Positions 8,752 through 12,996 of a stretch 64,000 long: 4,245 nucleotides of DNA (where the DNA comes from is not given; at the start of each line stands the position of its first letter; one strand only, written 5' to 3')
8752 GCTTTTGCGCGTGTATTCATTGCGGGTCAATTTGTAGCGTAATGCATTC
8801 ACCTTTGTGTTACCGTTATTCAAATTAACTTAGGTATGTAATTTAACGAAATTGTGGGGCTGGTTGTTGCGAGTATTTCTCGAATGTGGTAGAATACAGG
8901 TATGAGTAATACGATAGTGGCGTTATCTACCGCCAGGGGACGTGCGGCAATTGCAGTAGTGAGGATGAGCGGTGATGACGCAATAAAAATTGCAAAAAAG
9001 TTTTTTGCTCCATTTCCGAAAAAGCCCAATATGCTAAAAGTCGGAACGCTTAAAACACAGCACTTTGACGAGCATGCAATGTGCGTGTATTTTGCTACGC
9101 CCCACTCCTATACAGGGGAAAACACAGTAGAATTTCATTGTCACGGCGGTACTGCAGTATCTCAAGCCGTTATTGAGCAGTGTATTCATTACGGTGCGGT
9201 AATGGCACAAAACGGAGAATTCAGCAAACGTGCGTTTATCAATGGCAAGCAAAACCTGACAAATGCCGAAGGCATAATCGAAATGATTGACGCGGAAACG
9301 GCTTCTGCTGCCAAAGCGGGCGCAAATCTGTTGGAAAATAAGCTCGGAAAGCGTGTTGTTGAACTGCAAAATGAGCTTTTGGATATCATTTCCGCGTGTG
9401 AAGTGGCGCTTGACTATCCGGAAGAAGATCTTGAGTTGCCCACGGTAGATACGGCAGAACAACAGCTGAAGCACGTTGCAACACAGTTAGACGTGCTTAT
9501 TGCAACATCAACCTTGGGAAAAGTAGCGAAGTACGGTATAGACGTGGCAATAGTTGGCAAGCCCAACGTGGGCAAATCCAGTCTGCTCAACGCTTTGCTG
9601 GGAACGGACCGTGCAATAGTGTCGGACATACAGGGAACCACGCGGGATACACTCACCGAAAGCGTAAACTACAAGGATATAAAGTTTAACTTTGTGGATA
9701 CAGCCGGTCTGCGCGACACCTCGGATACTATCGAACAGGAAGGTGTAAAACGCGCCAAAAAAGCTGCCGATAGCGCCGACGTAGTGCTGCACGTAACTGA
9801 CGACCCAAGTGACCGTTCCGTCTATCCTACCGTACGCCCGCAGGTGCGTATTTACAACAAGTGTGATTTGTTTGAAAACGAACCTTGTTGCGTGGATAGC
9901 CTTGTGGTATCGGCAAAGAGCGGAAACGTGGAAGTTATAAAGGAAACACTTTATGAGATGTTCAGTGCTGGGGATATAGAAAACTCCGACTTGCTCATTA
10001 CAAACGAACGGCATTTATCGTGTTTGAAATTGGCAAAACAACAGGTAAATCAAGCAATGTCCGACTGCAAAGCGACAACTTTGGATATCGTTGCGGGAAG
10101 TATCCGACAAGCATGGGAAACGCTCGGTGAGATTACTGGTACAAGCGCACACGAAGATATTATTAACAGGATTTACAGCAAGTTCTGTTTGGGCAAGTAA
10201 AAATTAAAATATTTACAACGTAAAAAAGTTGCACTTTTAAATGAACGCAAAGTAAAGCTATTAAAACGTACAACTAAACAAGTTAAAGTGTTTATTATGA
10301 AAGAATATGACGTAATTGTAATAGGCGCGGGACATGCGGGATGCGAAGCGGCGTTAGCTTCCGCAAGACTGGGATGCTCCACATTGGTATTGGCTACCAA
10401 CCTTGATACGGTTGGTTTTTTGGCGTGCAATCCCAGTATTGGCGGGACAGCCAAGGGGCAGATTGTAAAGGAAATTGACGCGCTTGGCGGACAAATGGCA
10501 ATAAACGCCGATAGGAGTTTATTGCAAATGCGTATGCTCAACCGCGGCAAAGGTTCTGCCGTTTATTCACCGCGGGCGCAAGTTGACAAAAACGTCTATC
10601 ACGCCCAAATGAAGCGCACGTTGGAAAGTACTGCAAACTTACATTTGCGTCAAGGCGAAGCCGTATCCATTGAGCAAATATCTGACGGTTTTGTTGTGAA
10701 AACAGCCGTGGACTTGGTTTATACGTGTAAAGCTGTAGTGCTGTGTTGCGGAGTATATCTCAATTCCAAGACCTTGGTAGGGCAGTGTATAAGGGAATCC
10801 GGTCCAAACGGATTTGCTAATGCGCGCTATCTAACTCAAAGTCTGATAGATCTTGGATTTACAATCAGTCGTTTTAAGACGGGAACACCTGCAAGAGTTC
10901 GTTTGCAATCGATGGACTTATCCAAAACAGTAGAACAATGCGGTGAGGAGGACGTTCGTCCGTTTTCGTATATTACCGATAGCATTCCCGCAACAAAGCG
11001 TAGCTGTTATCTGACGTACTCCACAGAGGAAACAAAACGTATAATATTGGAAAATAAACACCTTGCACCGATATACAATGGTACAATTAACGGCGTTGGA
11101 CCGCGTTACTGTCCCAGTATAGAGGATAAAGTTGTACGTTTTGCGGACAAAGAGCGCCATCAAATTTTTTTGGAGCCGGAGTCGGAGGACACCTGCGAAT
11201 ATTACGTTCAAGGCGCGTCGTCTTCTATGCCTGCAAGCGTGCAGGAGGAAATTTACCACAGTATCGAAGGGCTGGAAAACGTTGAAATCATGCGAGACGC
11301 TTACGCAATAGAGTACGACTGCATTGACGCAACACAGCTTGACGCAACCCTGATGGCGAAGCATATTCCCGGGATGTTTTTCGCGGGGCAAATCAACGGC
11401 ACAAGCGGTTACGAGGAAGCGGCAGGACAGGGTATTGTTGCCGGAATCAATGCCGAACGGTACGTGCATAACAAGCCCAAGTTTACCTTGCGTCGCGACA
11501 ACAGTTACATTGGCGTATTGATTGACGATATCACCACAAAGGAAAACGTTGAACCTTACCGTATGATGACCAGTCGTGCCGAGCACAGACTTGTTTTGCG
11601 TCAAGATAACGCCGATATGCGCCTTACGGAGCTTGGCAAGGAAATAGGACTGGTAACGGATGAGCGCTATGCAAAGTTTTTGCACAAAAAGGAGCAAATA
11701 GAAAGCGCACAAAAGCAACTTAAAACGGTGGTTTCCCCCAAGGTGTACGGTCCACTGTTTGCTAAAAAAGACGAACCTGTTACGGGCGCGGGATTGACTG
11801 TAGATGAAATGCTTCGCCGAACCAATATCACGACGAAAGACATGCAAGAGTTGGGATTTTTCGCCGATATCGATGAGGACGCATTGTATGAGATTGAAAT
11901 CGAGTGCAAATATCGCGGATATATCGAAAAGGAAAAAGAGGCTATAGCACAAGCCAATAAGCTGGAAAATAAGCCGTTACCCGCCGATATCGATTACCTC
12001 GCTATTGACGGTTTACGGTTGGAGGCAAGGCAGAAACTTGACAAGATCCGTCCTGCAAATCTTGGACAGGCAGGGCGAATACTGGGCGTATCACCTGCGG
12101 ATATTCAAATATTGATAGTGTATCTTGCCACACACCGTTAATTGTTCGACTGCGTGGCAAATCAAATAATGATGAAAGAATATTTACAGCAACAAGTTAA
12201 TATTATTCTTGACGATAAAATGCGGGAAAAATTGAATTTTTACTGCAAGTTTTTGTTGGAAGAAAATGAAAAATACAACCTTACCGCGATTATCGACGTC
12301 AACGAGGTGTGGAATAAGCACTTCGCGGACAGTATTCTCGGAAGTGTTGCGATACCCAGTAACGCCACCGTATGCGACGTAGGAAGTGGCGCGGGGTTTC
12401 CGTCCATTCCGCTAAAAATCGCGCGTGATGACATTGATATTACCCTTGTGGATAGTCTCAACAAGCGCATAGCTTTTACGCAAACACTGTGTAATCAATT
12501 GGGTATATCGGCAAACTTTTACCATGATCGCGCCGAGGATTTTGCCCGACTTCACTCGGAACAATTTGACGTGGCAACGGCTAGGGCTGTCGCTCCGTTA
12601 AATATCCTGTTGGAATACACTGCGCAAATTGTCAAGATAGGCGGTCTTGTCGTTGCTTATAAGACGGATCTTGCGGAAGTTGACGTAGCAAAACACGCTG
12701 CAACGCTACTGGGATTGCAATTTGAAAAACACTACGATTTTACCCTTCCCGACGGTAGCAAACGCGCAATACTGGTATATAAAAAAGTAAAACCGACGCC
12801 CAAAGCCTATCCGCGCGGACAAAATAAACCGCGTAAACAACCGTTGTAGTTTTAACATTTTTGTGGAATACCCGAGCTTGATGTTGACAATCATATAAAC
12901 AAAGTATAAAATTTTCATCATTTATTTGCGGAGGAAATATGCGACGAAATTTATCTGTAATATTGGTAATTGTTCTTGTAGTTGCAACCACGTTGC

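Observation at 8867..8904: Recurrent promoter-abutting start codons: five predicted leaderless mRNAs in one window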

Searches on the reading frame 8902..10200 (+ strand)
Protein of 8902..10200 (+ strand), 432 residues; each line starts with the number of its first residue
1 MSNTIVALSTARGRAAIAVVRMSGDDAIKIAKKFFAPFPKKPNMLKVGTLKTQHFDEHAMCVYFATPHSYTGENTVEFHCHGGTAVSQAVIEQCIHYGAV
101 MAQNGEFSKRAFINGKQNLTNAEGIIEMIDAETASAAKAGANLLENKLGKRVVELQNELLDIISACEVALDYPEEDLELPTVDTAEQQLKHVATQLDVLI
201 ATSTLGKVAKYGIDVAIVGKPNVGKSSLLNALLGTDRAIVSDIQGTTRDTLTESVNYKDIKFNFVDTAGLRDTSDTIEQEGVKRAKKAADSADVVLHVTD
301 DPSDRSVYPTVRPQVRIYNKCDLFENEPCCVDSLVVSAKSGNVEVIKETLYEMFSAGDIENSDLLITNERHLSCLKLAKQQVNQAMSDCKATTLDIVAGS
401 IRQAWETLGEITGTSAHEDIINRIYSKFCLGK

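Call 11: find_related_loci(query=window:8902-10197:+, collection=genome_contigs, flank=10000)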
Query window:8902-10197:+ (432 aa) in genome_contigs; peptide patterns used: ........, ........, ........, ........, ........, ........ (x = any residue, [..] = any of these).
378 stretches matched a pattern; 296 encode a relative of the query (tblastn E <= 1e-3); the best 80 are kept; 80 distinct loci.
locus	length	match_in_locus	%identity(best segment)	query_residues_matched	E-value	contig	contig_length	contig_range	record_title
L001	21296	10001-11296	92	1-432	0e+0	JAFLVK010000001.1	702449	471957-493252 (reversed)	MAG: Clostridiales bacterium isolate HAN103 Seq1, whole genome shotgun sequence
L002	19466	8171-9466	84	1-432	0e+0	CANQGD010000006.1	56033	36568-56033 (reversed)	MAG: uncultured Clostridia bacterium isolate Lapin-005__bin73 genome assembly, contig: Lapin-005__NODE_681_length_56033_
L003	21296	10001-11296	83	1-432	0e+0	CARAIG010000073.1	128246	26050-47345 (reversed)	MAG TPA_asm: uncultured Eubacteriales bacterium isolate MGBC159553 genome assembly, contig: MGBC159553.73, whole genome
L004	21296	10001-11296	82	1-432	0e+0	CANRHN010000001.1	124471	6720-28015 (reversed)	MAG: uncultured Clostridia bacterium isolate Lapin-032__bin20 genome assembly, contig: Lapin-032__NODE_228_length_124471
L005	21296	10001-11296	82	1-432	0e+0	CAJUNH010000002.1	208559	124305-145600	MAG TPA_asm: uncultured Christensenellaceae bacterium isolate MGBC160019 genome assembly, contig: MGBC160019.2, whole ge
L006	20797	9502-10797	82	1-432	0e+0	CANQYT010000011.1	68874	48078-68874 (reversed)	MAG: uncultured Clostridia bacterium isolate Lapin-015__bin24 genome assembly, contig: Lapin-015__NODE_309_length_68874_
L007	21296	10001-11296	81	1-432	0e+0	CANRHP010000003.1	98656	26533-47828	MAG: uncultured Clostridia bacterium isolate Lapin-032__bin130 genome assembly, contig: Lapin-032__NODE_353_length_98656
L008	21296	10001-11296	81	1-432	0e+0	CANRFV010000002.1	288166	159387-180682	MAG: uncultured Clostridia bacterium isolate Lapin-023__bin100 genome assembly, contig: Lapin-023__NODE_10_length_288166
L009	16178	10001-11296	81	1-432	0e+0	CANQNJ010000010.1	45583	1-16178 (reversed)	MAG: uncultured Clostridia bacterium isolate Lapin-012__bin45 genome assembly, contig: Lapin-012__NODE_1413_length_45583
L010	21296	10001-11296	81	1-432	0e+0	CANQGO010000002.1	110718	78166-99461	MAG: uncultured Clostridia bacterium isolate Lapin-032__bin16 genome assembly, contig: Lapin-032__NODE_291_length_110718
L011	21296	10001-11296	80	1-432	0e+0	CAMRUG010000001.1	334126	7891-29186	MAG TPA_asm: uncultured Clostridia bacterium isolate SRR13573575_bin.43_metawrap_v1.3_MAG genome assembly, contig: NODE.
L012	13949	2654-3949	82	1-432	0e+0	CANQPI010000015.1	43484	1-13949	MAG: uncultured Clostridia bacterium isolate Lapin-012__bin2 genome assembly, contig: Lapin-012__NODE_1500_length_43484_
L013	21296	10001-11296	80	1-432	0e+0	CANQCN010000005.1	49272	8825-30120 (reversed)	MAG: uncultured Clostridia bacterium isolate Lapin-002__bin65 genome assembly, contig: Lapin-002__NODE_890_length_49272_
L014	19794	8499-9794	81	1-432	0e+0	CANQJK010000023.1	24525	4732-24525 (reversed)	MAG: uncultured Clostridia bacterium isolate Lapin-032__bin128 genome assembly, contig: Lapin-032__NODE_3186_length_2452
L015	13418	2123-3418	81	1-432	0e+0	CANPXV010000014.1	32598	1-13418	MAG: uncultured Clostridia bacterium isolate Lapin-004__bin7 genome assembly, contig: Lapin-004__NODE_1590_length_32598_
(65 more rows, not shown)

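Call 27: search_protein_families(library=pfam, proteins=[window:8902-10197:+])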
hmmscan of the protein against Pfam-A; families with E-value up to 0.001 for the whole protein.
window:8902-10197:+ (432 aa): 6 families
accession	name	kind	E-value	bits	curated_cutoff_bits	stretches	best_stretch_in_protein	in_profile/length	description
PF12631.12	MnmE_helical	-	2.3e-46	159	40.1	1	119-429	1-211/211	MnmE helical domain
PF10396.14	TrmE_N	-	2.4e-37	128.1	29.8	1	4-116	1-117/117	GTP-binding protein TrmE N-terminus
PF01926.29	MMR_HSR1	-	1.6e-27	96.3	21.9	1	214-302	1-85/113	50S ribosome-binding GTPase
PF02421.24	FeoB_N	-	1.2e-12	48.1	27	1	214-301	2-88/156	Ferrous iron transport protein B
PF04548.22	AIG1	-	2.6e-06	27.4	27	1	215-299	3-91/212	AIG1 family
PF00350.29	Dynamin_N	-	7.7e-06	26.5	27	1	215-248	1-33/168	Dynamin family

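Call 57: list_cluster_members(proteins=[window:8902-10200:+, window:15098-18292:+, window:23539-25362:+, window:8917-10200:+])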
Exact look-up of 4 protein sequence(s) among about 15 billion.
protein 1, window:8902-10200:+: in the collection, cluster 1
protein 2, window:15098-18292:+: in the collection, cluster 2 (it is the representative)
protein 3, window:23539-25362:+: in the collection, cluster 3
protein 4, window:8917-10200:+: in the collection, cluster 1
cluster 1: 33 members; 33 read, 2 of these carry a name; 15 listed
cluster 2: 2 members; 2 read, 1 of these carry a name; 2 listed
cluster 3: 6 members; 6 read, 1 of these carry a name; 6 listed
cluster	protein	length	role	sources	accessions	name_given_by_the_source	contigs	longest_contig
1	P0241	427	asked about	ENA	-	-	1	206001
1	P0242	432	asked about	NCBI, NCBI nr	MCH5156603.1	MAG: tRNA uridine-5-carboxymethylaminomethyl(34) synthesis GTPase MnmE [Clostridiales ... | tRNA uridine-5-carboxymethylaminomethyl(34) synthesis GTPase MnmE [Clostridiales ...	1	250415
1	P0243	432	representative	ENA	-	-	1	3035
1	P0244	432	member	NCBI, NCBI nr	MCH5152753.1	MAG: tRNA uridine-5-carboxymethylaminomethyl(34) synthesis GTPase MnmE [Clostridiales ... | tRNA uridine-5-carboxymethylaminomethyl(34) synthesis GTPase MnmE [Clostridiales ...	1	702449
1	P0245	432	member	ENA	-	-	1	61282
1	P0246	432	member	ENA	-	-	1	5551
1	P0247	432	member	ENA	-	-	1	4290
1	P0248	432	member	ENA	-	-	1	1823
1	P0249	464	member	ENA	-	-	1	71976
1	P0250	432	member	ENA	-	-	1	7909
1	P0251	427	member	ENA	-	-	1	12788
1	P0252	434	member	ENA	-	-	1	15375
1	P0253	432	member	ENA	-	-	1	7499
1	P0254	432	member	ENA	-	-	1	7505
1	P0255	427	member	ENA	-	-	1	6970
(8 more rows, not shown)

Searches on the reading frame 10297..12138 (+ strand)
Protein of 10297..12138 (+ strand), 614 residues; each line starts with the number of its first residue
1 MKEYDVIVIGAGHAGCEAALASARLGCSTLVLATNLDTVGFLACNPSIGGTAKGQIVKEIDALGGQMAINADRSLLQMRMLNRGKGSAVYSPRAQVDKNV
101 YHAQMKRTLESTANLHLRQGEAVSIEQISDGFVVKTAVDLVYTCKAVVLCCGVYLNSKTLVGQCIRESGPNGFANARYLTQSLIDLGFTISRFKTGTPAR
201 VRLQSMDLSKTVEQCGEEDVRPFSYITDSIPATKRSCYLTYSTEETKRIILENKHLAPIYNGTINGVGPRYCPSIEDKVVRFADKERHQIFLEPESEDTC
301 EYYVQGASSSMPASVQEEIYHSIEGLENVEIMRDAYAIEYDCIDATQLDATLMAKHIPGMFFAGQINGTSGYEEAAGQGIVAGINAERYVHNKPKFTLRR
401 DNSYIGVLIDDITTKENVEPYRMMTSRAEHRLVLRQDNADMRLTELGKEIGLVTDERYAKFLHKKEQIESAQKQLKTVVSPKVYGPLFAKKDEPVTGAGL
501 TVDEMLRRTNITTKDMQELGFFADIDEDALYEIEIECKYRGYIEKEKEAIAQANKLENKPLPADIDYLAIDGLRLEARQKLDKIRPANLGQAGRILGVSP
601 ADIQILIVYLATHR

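Call 27: search_protein_families(library=pfam, proteins=[window:10297-12138:+])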
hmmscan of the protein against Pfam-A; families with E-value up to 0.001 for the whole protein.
window:10297-12138:+ (614 aa): 8 families
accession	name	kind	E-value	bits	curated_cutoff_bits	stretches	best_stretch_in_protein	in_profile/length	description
PF01134.28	GIDA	-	5.1e-146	487.1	22.1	1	5-393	1-390/391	Glucose inhibited division protein A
PF13932.14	SAM_GIDA_C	-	5.2e-23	81.1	27.1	1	552-606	2-56/57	tRNA modifying enzyme MnmG/GidA C-terminal helical bundle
PF21680.2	GIDA_C_1st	-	7.6e-17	62.3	24.7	1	455-547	1-96/96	tRNA modifying enzyme MnmG/GidA C-terminal helical domain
PF01266.30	DAO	-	4.2e-06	27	27.9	0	84-158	133-208/353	FAD dependent oxidoreductase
PF07992.20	Pyr_redox_2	-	4.2e-06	26.8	26.1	1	4-159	1-115/291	Pyridine nucleotide-disulphide oxidoreductase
PF12831.13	FAD_oxidored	-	2.4e-05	24.2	27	1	5-34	1-30/416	FAD dependent oxidoreductase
PF03486.20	HI0933_like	-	5.4e-05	23.2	50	0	5-34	2-31/244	HI0933-like protein Rossmann domain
PF13738.12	Pyr_redox_3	-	0.00019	21.2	30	0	104-158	85-139/305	Pyridine nucleotide-disulphide oxidoreductase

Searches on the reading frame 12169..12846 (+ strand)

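Call 27: search_protein_families(library=pfam, proteins=[window:12169-12846:+])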
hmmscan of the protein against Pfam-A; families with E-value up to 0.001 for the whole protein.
window:12169-12846:+ (226 aa): 3 families
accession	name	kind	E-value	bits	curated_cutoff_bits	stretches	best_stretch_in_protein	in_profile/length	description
PF02527.21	GidB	-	1.4e-44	152.1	27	1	19-183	2-166/184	rRNA small subunit methyltransferase G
PF13847.12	Methyltransf_31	-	3.5e-07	30.4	27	1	64-160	3-106/145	Methyltransferase domain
PF13649.12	Methyltransf_25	-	3.1e-05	25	27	1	68-140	1-73/97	Methyltransferase domain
